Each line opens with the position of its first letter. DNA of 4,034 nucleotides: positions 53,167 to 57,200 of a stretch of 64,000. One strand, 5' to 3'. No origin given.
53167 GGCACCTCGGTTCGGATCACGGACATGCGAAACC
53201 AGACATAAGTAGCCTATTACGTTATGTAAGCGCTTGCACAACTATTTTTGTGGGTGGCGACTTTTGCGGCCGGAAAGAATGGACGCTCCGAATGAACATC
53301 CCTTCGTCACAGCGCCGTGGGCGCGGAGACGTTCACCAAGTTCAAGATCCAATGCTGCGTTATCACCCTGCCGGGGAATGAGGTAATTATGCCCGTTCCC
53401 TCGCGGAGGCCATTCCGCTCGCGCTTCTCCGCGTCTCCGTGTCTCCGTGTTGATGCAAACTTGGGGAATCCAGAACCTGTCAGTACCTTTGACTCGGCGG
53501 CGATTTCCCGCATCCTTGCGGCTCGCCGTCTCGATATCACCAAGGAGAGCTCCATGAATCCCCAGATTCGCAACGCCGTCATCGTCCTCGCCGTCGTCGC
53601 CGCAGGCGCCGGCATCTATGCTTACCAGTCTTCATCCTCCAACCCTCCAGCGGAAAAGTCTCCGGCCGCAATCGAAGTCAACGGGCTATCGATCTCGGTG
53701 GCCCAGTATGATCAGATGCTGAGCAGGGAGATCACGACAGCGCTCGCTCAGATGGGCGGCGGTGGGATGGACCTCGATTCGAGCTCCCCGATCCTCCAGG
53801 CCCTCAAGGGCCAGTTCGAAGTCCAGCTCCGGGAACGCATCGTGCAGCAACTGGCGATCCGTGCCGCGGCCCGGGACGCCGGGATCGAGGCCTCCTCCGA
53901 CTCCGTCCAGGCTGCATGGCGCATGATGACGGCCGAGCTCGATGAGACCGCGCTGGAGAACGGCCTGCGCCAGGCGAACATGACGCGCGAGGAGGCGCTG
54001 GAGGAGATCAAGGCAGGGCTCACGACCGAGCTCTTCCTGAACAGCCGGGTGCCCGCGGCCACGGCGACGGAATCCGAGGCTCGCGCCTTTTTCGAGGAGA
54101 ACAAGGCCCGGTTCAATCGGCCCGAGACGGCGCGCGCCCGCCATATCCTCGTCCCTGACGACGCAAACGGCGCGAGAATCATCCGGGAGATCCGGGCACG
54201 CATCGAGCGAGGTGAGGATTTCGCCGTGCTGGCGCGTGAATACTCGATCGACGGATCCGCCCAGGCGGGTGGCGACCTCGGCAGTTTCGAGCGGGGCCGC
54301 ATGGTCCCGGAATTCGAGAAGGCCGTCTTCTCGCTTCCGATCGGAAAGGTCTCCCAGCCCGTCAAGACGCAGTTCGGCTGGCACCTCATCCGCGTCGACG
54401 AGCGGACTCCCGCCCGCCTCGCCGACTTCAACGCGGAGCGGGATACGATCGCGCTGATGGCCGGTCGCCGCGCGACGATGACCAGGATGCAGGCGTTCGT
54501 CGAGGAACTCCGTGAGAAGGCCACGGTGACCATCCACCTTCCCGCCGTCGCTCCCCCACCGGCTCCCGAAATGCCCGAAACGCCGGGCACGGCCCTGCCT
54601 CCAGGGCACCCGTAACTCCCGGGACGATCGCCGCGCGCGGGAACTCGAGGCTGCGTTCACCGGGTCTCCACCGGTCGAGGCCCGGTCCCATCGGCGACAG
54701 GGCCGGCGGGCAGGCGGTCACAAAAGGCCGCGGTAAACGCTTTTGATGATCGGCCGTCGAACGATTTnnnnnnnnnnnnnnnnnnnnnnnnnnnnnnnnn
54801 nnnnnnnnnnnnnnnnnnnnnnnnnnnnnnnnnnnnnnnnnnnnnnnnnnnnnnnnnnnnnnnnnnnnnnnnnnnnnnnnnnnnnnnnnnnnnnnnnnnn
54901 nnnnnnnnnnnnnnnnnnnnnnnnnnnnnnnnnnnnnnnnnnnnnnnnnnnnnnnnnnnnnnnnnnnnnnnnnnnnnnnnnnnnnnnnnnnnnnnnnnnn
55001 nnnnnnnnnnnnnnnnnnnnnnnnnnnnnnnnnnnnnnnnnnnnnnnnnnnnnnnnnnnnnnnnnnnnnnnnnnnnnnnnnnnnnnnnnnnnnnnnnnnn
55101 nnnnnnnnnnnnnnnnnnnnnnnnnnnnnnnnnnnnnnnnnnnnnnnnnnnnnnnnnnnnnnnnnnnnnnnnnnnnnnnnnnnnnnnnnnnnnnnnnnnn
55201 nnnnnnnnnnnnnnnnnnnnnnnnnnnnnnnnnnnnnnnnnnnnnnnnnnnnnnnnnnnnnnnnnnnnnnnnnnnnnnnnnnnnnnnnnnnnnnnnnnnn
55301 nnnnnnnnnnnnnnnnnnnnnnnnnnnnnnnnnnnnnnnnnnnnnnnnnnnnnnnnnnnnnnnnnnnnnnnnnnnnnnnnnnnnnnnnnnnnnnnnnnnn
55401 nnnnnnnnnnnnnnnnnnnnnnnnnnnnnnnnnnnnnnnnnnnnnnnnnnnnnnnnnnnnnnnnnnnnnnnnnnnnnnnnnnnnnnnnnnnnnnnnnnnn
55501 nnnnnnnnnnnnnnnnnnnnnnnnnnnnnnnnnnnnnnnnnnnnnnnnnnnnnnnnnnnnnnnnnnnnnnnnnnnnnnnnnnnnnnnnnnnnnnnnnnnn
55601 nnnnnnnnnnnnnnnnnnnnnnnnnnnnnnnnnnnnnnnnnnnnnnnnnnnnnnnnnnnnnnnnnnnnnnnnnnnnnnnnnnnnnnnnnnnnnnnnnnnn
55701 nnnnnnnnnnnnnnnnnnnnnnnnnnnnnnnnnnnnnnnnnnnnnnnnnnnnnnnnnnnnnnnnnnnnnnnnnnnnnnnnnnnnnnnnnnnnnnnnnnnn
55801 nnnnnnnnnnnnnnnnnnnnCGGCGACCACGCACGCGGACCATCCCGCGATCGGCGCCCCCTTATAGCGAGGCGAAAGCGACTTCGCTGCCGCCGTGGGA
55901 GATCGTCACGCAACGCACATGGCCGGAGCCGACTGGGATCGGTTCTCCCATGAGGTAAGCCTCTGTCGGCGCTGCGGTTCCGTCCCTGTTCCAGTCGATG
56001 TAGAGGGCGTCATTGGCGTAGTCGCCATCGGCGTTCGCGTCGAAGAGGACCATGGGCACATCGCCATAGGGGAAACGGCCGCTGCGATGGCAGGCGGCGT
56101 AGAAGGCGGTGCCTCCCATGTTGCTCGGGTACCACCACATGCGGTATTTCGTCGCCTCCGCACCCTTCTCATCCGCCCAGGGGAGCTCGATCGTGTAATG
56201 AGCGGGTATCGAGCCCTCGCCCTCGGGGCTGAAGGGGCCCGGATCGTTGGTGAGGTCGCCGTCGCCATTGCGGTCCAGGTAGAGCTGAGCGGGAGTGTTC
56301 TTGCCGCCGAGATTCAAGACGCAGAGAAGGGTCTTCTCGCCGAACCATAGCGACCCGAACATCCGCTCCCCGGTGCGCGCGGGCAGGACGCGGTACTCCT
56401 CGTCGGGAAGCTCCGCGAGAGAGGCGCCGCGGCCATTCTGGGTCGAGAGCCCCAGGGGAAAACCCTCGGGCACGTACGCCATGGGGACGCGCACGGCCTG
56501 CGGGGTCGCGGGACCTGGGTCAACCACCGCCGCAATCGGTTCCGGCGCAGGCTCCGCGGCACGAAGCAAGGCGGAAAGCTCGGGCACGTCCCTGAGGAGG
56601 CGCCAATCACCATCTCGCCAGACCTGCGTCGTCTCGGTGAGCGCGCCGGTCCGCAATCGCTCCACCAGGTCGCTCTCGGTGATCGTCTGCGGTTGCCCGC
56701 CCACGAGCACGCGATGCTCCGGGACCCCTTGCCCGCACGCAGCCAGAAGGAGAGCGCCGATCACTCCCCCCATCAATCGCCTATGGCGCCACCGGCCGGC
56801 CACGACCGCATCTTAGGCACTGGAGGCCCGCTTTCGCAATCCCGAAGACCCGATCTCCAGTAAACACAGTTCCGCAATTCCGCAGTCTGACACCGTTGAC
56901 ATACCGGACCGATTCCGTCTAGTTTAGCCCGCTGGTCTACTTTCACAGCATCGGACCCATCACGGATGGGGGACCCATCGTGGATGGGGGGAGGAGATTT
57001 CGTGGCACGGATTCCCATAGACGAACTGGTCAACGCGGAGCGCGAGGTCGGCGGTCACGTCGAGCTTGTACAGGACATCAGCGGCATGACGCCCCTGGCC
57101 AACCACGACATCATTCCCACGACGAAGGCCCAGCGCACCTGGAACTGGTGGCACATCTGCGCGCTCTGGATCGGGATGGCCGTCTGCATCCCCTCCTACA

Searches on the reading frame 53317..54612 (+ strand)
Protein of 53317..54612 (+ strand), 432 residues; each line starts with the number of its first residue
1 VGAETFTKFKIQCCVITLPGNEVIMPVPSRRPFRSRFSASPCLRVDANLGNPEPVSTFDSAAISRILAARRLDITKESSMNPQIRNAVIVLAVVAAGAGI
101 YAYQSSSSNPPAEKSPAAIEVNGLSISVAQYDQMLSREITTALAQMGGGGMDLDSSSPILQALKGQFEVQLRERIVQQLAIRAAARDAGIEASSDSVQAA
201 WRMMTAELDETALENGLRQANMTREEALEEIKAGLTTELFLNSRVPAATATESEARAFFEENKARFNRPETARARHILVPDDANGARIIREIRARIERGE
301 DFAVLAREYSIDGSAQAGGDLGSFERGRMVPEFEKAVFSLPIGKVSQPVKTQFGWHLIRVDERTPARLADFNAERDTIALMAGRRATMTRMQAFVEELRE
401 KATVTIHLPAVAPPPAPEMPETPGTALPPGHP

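Call 52: search_protein_families(library=pfam, proteins=[window:53317-54612:+], max_evalue=0.001)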
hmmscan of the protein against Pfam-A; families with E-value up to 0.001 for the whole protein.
window:53317-54612:+ (432 aa): 5 families
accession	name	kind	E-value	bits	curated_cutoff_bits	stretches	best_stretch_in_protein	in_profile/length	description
PF13616.12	Rotamase_3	-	2.5e-26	93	22.5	1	268-363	12-115/116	PPIC-type PPIASE domain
PF00639.27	Rotamase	-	2.2e-23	83.5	21.7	1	285-361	18-96/97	PPIC-type PPIASE domain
PF13145.12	Rotamase_2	-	7e-21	75.7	27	1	251-375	2-120/121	PPIC-type PPIASE domain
PF13624.11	SurA_N_3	-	1.7e-12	47.9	27.2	1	87-237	17-158/162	SurA-like N-terminal domain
PF13623.11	SurA_N_2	-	2.4e-07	31.2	28.5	1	85-203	5-121/145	SurA-like N-terminal domain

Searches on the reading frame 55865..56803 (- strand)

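Call 52: search_protein_families(library=pfam, proteins=[window:55865-56803:-], max_evalue=0.001)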
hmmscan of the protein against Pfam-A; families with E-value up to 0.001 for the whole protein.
window:55865-56803:- (313 aa): 1 family
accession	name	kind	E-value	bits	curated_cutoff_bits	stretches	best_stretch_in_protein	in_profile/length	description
PF14237.11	GYF_2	-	5.3e-05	23.4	25.8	1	41-76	13-50/50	GYF domain 2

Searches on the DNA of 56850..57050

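Call 10: search_rna_families(source=window, start=56850, end=57050, threshold=evalue, max_evalue=10, show_alignments=3)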
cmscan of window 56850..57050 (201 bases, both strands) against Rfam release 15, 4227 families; matches with E-value up to 10: 1.
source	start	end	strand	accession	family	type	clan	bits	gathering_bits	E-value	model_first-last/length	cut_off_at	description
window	56959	57013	+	RF01132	sR48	Gene; snRNA; snoRNA; CD-box;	-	14.3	40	3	1-59/59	no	Small nucleolar RNA sR48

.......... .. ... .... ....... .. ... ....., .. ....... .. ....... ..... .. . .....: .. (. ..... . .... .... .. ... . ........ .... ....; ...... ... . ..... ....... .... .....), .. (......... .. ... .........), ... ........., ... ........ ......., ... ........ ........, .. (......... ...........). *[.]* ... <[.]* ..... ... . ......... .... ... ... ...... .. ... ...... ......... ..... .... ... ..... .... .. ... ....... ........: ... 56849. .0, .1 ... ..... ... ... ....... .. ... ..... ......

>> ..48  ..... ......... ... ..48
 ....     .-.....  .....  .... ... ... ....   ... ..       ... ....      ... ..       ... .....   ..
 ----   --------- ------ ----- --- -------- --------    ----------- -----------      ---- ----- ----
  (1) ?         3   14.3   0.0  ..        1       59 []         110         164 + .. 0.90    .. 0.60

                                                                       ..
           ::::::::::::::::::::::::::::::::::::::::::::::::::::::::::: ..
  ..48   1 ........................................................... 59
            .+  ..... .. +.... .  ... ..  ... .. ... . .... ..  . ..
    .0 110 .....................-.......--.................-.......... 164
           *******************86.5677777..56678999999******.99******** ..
